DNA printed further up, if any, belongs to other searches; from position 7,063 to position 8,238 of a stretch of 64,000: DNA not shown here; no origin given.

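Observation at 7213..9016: Tandem FolD paralogs with complementary loss of cyclohydrolase and nucleotide-binding motifs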

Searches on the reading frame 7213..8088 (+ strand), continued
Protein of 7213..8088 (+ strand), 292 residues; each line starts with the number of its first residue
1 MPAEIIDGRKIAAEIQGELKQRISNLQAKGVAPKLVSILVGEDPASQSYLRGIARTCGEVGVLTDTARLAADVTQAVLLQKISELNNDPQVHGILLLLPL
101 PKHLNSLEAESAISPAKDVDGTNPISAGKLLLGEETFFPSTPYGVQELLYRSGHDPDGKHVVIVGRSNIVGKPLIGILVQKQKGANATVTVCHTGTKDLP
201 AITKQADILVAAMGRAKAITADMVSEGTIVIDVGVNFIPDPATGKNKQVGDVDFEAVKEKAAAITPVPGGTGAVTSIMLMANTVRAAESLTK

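Call 13: find_homologous_proteins(query=window:7213-8088:+, max_evalue=1e-30)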
Query window:7213-8088:+ (292 aa): 8000 proteins with E <= 1e-30 among 8000 candidates; the best 120 are listed.
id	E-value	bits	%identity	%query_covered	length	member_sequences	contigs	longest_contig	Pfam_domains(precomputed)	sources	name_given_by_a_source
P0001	8.4e-182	620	100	100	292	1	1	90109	PF02882.26,PF00763.29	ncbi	ncbi:MAG: tetrahydrofolate dehydrogenase/cyclohydrolase catalytic domain-containing protein [Chlorof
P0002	3.4e-163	559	90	100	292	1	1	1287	PF02882.26,PF00763.29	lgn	-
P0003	4.7e-163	559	90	100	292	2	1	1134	PF02882.26,PF00763.29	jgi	-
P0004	1.2e-162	558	89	100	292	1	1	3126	PF02882.26,PF00763.29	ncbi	-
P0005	1.8e-162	557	89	100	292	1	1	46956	PF02882.26,PF00763.29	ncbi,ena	-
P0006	2.9e-162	556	89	100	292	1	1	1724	PF02882.26,PF00763.29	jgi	jgi:methylenetetrahydrofolate dehydrogenase (NADP+)/methenyltetrahydrofolate cyclohydrolase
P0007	9.5e-162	555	89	100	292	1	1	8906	PF02882.26,PF00763.29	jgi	jgi:methylenetetrahydrofolate dehydrogenase (NADP+)/methenyltetrahydrofolate cyclohydrolase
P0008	1.1e-161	555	89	100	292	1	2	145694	PF02882.26,PF00763.29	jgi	jgi:methylenetetrahydrofolate dehydrogenase (NADP+)/methenyltetrahydrofolate cyclohydrolase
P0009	1.5e-161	554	88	100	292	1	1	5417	PF02882.26,PF00763.29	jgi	jgi:methylenetetrahydrofolate dehydrogenase (NADP+)/methenyltetrahydrofolate cyclohydrolase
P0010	3.4e-161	553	88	100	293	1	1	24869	PF02882.26,PF00763.29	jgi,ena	-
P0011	1.1e-160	551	89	100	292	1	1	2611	PF02882.26,PF00763.29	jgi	jgi:methylenetetrahydrofolate dehydrogenase (NADP+)/methenyltetrahydrofolate cyclohydrolase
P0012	1.3e-160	551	88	100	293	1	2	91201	PF02882.26,PF00763.29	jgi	jgi:methylenetetrahydrofolate dehydrogenase (NADP+)/methenyltetrahydrofolate cyclohydrolase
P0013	1.4e-160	551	88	100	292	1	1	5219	PF02882.26,PF00763.29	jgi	jgi:methylenetetrahydrofolate dehydrogenase (NADP+)/methenyltetrahydrofolate cyclohydrolase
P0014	1.9e-160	550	88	100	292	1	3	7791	PF02882.26,PF00763.29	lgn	-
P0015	2.3e-160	550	88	100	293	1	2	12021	PF02882.26,PF00763.29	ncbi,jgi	jgi:methylenetetrahydrofolate dehydrogenase (NADP+)/methenyltetrahydrofolate cyclohydrolase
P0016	2.5e-160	550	88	100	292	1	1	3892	PF02882.26,PF00763.29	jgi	jgi:methylenetetrahydrofolate dehydrogenase (NADP+)/methenyltetrahydrofolate cyclohydrolase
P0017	3.3e-160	550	88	100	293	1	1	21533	PF02882.26,PF00763.29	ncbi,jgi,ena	jgi:methylenetetrahydrofolate dehydrogenase (NADP+)/methenyltetrahydrofolate cyclohydrolase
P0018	3.3e-160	550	89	100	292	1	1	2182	PF02882.26,PF00763.29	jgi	jgi:methylenetetrahydrofolate dehydrogenase (NADP+)/methenyltetrahydrofolate cyclohydrolase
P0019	3.8e-160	549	88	100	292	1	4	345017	PF02882.26,PF00763.29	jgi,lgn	jgi:methylenetetrahydrofolate dehydrogenase (NADP+)/methenyltetrahydrofolate cyclohydrolase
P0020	4.1e-160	549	86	100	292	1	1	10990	PF02882.26,PF00763.29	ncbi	ncbi:MAG: tetrahydrofolate dehydrogenase/cyclohydrolase catalytic domain-containing protein [Chlorof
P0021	6.0e-160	549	88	100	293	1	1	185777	PF02882.26,PF00763.29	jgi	jgi:methylenetetrahydrofolate dehydrogenase (NADP+)/methenyltetrahydrofolate cyclohydrolase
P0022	8.6e-160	548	88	100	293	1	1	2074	PF02882.26,PF00763.29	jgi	jgi:methylenetetrahydrofolate dehydrogenase (NADP+)/methenyltetrahydrofolate cyclohydrolase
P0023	9.8e-160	548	89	100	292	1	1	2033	PF02882.26,PF00763.29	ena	-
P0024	1.0e-159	548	86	100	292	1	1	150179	PF02882.26,PF00763.29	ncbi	-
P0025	1.3e-159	548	88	100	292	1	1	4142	PF02882.26,PF00763.29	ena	-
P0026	1.5e-159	547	89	100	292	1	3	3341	PF02882.26,PF00763.29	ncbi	-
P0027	1.7e-159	547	88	100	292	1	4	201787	PF02882.26,PF00763.29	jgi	jgi:methylenetetrahydrofolate dehydrogenase (NADP+)/methenyltetrahydrofolate cyclohydrolase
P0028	2.2e-159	547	88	100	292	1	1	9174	PF02882.26,PF00763.29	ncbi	-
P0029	2.5e-159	547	88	100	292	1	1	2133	PF02882.26,PF00763.29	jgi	jgi:methylenetetrahydrofolate dehydrogenase (NADP+)/methenyltetrahydrofolate cyclohydrolase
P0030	2.9e-159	547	88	100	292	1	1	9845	PF02882.26,PF00763.29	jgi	jgi:methylenetetrahydrofolate dehydrogenase (NADP+)/methenyltetrahydrofolate cyclohydrolase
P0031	3.4e-159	546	88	100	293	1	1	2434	PF02882.26,PF00763.29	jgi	jgi:methylenetetrahydrofolate dehydrogenase (NADP+)/methenyltetrahydrofolate cyclohydrolase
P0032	3.6e-159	546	87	100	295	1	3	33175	PF02882.26,PF00763.29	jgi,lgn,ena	-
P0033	3.7e-159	546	88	100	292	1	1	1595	PF02882.26,PF00763.29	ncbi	-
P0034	4.7e-159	546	87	100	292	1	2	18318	PF02882.26,PF00763.29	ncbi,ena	-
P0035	5.7e-159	546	88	100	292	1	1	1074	PF02882.26,PF00763.29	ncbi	-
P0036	7.2e-159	545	88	100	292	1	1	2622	PF02882.26,PF00763.29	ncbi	-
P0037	8.2e-159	545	88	100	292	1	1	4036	PF02882.26,PF00763.29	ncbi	-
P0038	8.6e-159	545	88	100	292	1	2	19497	PF02882.26,PF00763.29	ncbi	-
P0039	9.8e-159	545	87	100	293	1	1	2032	PF02882.26,PF00763.29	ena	-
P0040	1.2e-158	545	88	100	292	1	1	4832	PF02882.26,PF00763.29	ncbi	-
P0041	1.4e-158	544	88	100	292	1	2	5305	PF02882.26,PF00763.29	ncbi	-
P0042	1.6e-158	544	86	100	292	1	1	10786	PF02882.26,PF00763.29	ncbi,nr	ncbi:MAG: bifunctional 5,10-methylene-tetrahydrofolate dehydrogenase/5,10-methylene-tetrahydrofolate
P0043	1.7e-158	544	87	100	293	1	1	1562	PF02882.26,PF00763.29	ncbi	-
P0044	1.9e-158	544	88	100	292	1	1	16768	PF02882.26,PF00763.29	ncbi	-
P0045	1.9e-158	544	87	100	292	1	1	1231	PF02882.26,PF00763.29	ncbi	-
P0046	2.2e-158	544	87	100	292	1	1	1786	PF02882.26,PF00763.29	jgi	jgi:methylenetetrahydrofolate dehydrogenase (NADP+)/methenyltetrahydrofolate cyclohydrolase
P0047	2.8e-158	543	87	100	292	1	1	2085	PF02882.26,PF00763.29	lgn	-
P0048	2.9e-158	543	88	100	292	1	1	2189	PF02882.26,PF00763.29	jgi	jgi:methylenetetrahydrofolate dehydrogenase (NADP+)/methenyltetrahydrofolate cyclohydrolase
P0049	3.3e-158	543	88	100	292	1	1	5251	PF02882.26,PF00763.29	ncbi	-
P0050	4.0e-158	543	87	100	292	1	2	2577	PF02882.26,PF00763.29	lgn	-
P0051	5.3e-158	542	88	100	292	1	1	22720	PF02882.26,PF00763.29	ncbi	-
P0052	8.8e-158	542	87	100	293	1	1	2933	PF02882.26,PF00763.29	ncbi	-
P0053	8.9e-158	542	87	100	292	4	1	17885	PF02882.26,PF00763.29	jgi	jgi:methylenetetrahydrofolate dehydrogenase (NADP+)/methenyltetrahydrofolate cyclohydrolase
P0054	9.3e-158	542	86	100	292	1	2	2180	PF02882.26,PF00763.29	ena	-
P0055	1.2e-157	541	86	100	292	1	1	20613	PF02882.26,PF00763.29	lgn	-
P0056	1.2e-157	541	87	100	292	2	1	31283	PF02882.26,PF00763.29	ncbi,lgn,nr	ncbi:MAG: Bifunctional protein FolD [Dehalococcoidales bacterium]|nr:Bifunctional protein FolD [Deha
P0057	1.6e-157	541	86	100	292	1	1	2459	PF02882.26,PF00763.29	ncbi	-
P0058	2.2e-157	540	87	100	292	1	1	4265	PF02882.26,PF00763.29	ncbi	-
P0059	2.4e-157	540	87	100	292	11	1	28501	PF02882.26,PF00763.29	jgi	jgi:methylenetetrahydrofolate dehydrogenase (NADP+)/methenyltetrahydrofolate cyclohydrolase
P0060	3.3e-157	540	87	100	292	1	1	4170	PF02882.26,PF00763.29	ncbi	-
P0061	3.4e-157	540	87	100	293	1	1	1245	PF02882.26,PF00763.29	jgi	jgi:methylenetetrahydrofolate dehydrogenase (NADP+)/methenyltetrahydrofolate cyclohydrolase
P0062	3.5e-157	540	86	100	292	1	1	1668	PF02882.26,PF00763.29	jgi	jgi:methylenetetrahydrofolate dehydrogenase (NADP+) / methenyltetrahydrofolate cyclohydrolase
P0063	4.3e-157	539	86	100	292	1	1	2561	PF02882.26,PF00763.29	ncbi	-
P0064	6.5e-157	539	88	98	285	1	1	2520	PF02882.26,PF00763.29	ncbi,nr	ncbi:MAG: bifunctional 5,10-methylene-tetrahydrofolate dehydrogenase/5,10-methylene-tetrahydrofolate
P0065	6.7e-157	539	86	100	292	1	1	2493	PF02882.26,PF00763.29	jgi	jgi:methylenetetrahydrofolate dehydrogenase (NADP+)/methenyltetrahydrofolate cyclohydrolase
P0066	1.2e-156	538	88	100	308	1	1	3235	PF02882.26,PF00763.29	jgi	jgi:methylenetetrahydrofolate dehydrogenase (NADP+)/methenyltetrahydrofolate cyclohydrolase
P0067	1.3e-156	538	86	100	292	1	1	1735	PF02882.26,PF00763.29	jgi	jgi:methylenetetrahydrofolate dehydrogenase (NADP+)/methenyltetrahydrofolate cyclohydrolase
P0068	1.5e-156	538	87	100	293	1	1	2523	PF02882.26,PF00763.29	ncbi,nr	ncbi:MAG: bifunctional 5,10-methylene-tetrahydrofolate dehydrogenase/5,10-methylene-tetrahydrofolate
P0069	1.6e-156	538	87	100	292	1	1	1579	PF02882.26,PF00763.29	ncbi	-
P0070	1.7e-156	537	86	100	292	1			PF02882.26,PF00763.29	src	-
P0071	1.7e-156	537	86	100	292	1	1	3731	PF02882.26,PF00763.29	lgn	-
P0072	2.3e-156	537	86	100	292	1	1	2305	PF02882.26,PF00763.29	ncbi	-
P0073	2.6e-156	537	86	100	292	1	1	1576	PF02882.26,PF00763.29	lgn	-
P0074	2.8e-156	537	86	100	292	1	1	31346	PF02882.26,PF00763.29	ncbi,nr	ncbi:MAG: bifunctional 5,10-methylene-tetrahydrofolate dehydrogenase/5,10-methylene-tetrahydrofolate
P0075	5.2e-156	536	86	100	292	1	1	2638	PF02882.26,PF00763.29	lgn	-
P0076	5.6e-156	536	86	100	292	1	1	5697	PF02882.26,PF00763.29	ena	-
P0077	6.0e-156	536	85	100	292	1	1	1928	PF02882.26,PF00763.29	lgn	-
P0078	6.2e-156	536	86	99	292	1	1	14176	PF02882.26,PF00763.29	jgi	jgi:methylenetetrahydrofolate dehydrogenase (NADP+)/methenyltetrahydrofolate cyclohydrolase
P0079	7.5e-156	535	85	100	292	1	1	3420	PF02882.26,PF00763.29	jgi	jgi:methylenetetrahydrofolate dehydrogenase (NADP+)/methenyltetrahydrofolate cyclohydrolase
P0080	7.6e-156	535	87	99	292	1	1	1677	PF02882.26,PF00763.29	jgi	jgi:methylenetetrahydrofolate dehydrogenase (NADP+)/methenyltetrahydrofolate cyclohydrolase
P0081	9.3e-156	535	85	100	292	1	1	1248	PF02882.26,PF00763.29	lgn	-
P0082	1.0e-155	535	86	100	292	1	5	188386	PF02882.26,PF00763.29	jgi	jgi:methylenetetrahydrofolate dehydrogenase (NADP+)/methenyltetrahydrofolate cyclohydrolase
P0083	1.2e-155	535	85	100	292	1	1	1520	PF02882.26,PF00763.29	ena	-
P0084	1.3e-155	535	85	100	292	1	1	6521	PF02882.26,PF00763.29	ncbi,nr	ncbi:MAG: bifunctional 5,10-methylene-tetrahydrofolate dehydrogenase/5,10-methylene-tetrahydrofolate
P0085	1.4e-155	534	85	100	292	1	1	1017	PF02882.26,PF00763.29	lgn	-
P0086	1.5e-155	534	85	100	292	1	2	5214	PF02882.26,PF00763.29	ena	-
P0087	1.6e-155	534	85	100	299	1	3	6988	PF02882.26,PF00763.29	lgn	-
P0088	2.1e-155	534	85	100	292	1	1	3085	PF02882.26,PF00763.29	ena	-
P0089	2.9e-155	533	85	100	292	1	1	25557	PF02882.26,PF00763.29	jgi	jgi:methylenetetrahydrofolate dehydrogenase (NADP+)/methenyltetrahydrofolate cyclohydrolase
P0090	3.5e-155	533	85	100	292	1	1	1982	PF02882.26,PF00763.29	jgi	-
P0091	4.0e-155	533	86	100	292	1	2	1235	PF02882.26,PF00763.29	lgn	-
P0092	4.8e-155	533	85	100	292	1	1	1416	PF02882.26,PF00763.29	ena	-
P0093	7.1e-155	532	86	100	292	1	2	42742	PF02882.26,PF00763.29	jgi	jgi:methylenetetrahydrofolate dehydrogenase (NADP+)/methenyltetrahydrofolate cyclohydrolase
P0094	9.4e-155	532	85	100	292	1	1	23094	PF02882.26,PF00763.29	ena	-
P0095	9.5e-155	532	85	100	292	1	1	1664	PF02882.26,PF00763.29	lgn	-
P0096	1.9e-154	531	85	100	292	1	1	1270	PF02882.26,PF00763.29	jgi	jgi:methylenetetrahydrofolate dehydrogenase (NADP+)/methenyltetrahydrofolate cyclohydrolase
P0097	2.0e-154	531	85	100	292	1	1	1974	PF02882.26,PF00763.29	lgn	-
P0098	2.3e-154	530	85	100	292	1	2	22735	PF02882.26,PF00763.29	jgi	jgi:methylenetetrahydrofolate dehydrogenase (NADP+)/methenyltetrahydrofolate cyclohydrolase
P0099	2.4e-154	530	84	100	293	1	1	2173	PF02882.26,PF00763.29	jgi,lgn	jgi:methylenetetrahydrofolate dehydrogenase (NADP+)/methenyltetrahydrofolate cyclohydrolase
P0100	2.5e-154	530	86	99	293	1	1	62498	PF02882.26,PF00763.29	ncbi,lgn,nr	ncbi:MAG: bifunctional 5,10-methylene-tetrahydrofolate dehydrogenase/5,10-methylene-tetrahydrofolate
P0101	2.5e-154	530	86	99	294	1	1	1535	PF02882.26,PF00763.29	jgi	-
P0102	2.8e-154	530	85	100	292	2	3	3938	PF02882.26,PF00763.29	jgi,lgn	jgi:methylenetetrahydrofolate dehydrogenase (NADP+)/methenyltetrahydrofolate cyclohydrolase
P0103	3.1e-154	530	86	99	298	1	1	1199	PF02882.26,PF00763.29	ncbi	-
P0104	4.2e-154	530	85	100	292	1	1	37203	PF02882.26,PF00763.29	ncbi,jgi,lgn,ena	ncbi:MAG: tetrahydrofolate dehydrogenase/cyclohydrolase catalytic domain-containing protein [Dehaloc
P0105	5.4e-154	529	84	100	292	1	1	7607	PF02882.26,PF00763.29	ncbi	-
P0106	6.6e-154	529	86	99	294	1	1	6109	PF02882.26,PF00763.29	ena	-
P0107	7.3e-154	529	85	100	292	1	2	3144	PF02882.26,PF00763.29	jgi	jgi:methylenetetrahydrofolate dehydrogenase (NADP+)/methenyltetrahydrofolate cyclohydrolase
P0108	1.1e-153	528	85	100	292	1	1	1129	PF02882.26,PF00763.29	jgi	jgi:methylenetetrahydrofolate dehydrogenase (NADP+)/methenyltetrahydrofolate cyclohydrolase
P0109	1.2e-153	528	85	100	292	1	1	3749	PF02882.26,PF00763.29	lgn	-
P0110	1.6e-153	528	85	100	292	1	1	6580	PF02882.26,PF00763.29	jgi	-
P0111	1.7e-153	528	85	100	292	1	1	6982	PF02882.26,PF00763.29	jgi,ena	-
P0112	1.9e-153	528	84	100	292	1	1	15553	PF02882.26,PF00763.29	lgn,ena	-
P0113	2.2e-153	527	85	100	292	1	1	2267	PF02882.26,PF00763.29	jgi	-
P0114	2.7e-153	527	84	100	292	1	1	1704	PF02882.26,PF00763.29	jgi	jgi:methylenetetrahydrofolate dehydrogenase (NADP+)/methenyltetrahydrofolate cyclohydrolase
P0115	2.8e-153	527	84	100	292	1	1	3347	PF02882.26,PF00763.29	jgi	jgi:methylenetetrahydrofolate dehydrogenase (NADP+)/methenyltetrahydrofolate cyclohydrolase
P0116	2.8e-153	527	84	100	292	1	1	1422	PF02882.26,PF00763.29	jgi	-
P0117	2.9e-153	527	85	100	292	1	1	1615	PF02882.26,PF00763.29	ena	-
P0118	3.1e-153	527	85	100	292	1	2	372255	PF02882.26,PF00763.29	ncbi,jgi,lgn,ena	-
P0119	4.2e-153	526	85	100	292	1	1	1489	PF02882.26,PF00763.29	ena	-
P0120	4.4e-153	526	84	100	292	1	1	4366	PF02882.26,PF00763.29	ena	-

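Call 62: predict_structure(alignment_id=A2)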
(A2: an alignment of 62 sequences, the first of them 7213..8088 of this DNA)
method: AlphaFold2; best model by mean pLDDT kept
length: 292 residues; sequences in the alignment: 62
mean_pLDDT: 88.7   pTM: 0.85
mean pLDDT of the five models: 88.7, 80.8, 75.8, 73.6, 61.8
residues with pLDDT >= 90: 177; 70-90: 96; 50-70: 18; < 50: 1
segments of 3 or more residues with pLDDT < 50: none
pLDDT, mean of each block of 10 residues (from residue 1): 89 95 95 96 84 92 97 98 97 92 92 90 75 73 90 92 75 77 75 87 96 91 96 85 85 95 85 88 91 71
secondary structure, 60 per line:
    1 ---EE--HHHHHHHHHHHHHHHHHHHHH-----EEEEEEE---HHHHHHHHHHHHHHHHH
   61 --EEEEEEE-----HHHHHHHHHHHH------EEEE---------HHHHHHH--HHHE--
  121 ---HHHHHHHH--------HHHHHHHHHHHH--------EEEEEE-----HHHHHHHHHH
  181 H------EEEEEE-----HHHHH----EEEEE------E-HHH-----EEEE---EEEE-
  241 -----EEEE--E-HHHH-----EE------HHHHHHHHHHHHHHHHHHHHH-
elements in order: H8-28 E34-40 H44-60 E63-69 H75-86 E93-96 H106-112 H124-131 H140-151 E160-165 H171-181 E188-193 H199-203 E208-212 E229-232 E236-239 E246-249 H254-257 H271-291

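Call 66: fold_search(model_id=the predicted structure, library=pdb)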
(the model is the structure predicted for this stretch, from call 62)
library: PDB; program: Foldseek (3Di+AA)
matches with E <= 10: 1715; with E <= 0.001: 133
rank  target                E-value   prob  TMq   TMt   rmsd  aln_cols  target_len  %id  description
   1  6deb_A                7.9e-33  1.00  0.92  0.94   1.7       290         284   44  Crystal Structure of Bifunctional Enzyme FolD-Methylenetetrahydrofolate Dehydrogenase/Cyclohydrolase in the Complex wi (released 2018-05-23)
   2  3p2o_A                9.9e-33  1.00  0.92  0.94   1.6       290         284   44  Crystal Structure of FolD Bifunctional Protein from Campylobacter jejuni (released 2010-10-13)
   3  3p2o_B                1.1e-32  1.00  0.91  0.94   1.6       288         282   45  Crystal Structure of FolD Bifunctional Protein from Campylobacter jejuni (released 2010-10-13)
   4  3l07_B                1.5e-32  1.00  0.90  0.92   1.9       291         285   43  Methylenetetrahydrofolate dehydrogenase/methenyltetrahydrofolate cyclohydrolase, putative bifunctional protein folD fr (released 2009-12-22)
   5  6s4a_B                1.9e-32  1.00  0.92  0.91   1.8       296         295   44  Structure of human MTHFD2 in complex with TH9028 (released 2021-07-07)
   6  6s4f_B                1.0e-31  1.00  0.93  0.92   2.0       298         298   44  Structure of human MTHFD2 in complex with TH9619 (released 2021-07-07)
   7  2c2x_A                1.3e-31  1.00  0.89  0.93   2.0       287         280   44  Three dimensional structure of bifunctional methylenetetrahydrofolate dehydrogenase-cyclohydrolase from Mycobacterium  (released 2005-10-13)
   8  4a26_B                1.4e-31  1.00  0.93  0.94   1.6       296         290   42  The crystal structure of Leishmania major N5,N10- methylenetetrahydrofolate dehydrogenase/cyclohydrolase (released 2011-10-26)
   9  9isl_C                1.9e-31  1.00  0.94  0.94   1.6       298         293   38  Human MTHFD1 in complex with compound 16e (released 2025-01-01)
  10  4b4u_A                1.9e-31  1.00  0.90  0.93   1.8       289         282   41  Crystal structure of Acinetobacter baumannii N5, N10- methylenetetrahydrofolate dehydrogenase-cyclohydrolase (FolD) co (released 2012-08-22)
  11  6s4e                  1.9e-31  1.00  0.92  0.92   1.9       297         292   43  Structure of human MTHFD2 in complex with TH7299 (released 2021-07-07)
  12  9ita_A                2.0e-31  1.00  0.91  0.91   1.8       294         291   43  Human MTHFD2 in complex with compound 16d (released 2025-01-01)
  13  6jib_A                2.3e-31  1.00  0.92  0.92   1.9       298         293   43  Human MTHFD2 in complex with DS44960156 (released 2019-06-05)
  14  6s4a_A                2.4e-31  1.00  0.92  0.91   1.8       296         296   44  Structure of human MTHFD2 in complex with TH9028 (released 2021-07-07)
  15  6jib_B                2.7e-31  1.00  0.93  0.92   1.9       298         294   43  Human MTHFD2 in complex with DS44960156 (released 2019-06-05)
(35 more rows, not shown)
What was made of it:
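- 7213..8091 (+): FolD1: FolD-family gene (292 aa), inferred NADP-dependent methylene-THF dehydrogenase without cyclohydrolase activity. AF2 model with FolD fold (calls 62, 66).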

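Call 73: find_related_loci(query=window:7213-8088:+, collection=metagenome_contigs, flank=3000)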
Query window:7213-8088:+ (292 aa) in metagenome_contigs; peptide patterns used: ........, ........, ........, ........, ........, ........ (x = any residue, [..] = any of these).
600 stretches matched a pattern (row limit reached: there are more); 481 encode a relative of the query (tblastn E <= 1e-3); the best 80 are kept; 80 distinct loci.
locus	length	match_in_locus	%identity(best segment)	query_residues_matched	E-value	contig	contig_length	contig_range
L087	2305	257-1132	86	1-292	4e-179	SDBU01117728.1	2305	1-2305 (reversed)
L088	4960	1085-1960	87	1-292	6e-165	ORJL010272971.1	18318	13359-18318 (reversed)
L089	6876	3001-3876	85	1-292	2e-163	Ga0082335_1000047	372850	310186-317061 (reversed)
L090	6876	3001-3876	87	1-292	4e-163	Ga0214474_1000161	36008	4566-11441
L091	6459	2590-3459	84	3-292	5e-162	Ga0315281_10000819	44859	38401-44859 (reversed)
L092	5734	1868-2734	83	3-291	2e-162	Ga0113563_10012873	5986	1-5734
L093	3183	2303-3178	84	1-292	9e-165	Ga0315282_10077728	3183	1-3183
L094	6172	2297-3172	80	1-292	2e-157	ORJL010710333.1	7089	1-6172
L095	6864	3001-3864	80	1-288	3e-154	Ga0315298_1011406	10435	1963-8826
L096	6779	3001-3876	78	1-292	9e-152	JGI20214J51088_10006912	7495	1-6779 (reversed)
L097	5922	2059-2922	79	1-288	2e-150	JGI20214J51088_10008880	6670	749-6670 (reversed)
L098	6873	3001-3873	78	1-291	4e-149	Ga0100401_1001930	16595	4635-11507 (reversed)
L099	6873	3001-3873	78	1-291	4e-149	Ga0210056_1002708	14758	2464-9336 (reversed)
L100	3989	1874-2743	78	1-290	6e-152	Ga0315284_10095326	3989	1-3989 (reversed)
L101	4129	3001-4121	78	1-290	2e-148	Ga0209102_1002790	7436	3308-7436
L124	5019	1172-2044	68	1-291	6e-125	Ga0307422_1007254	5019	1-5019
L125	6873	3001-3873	68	1-291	3e-124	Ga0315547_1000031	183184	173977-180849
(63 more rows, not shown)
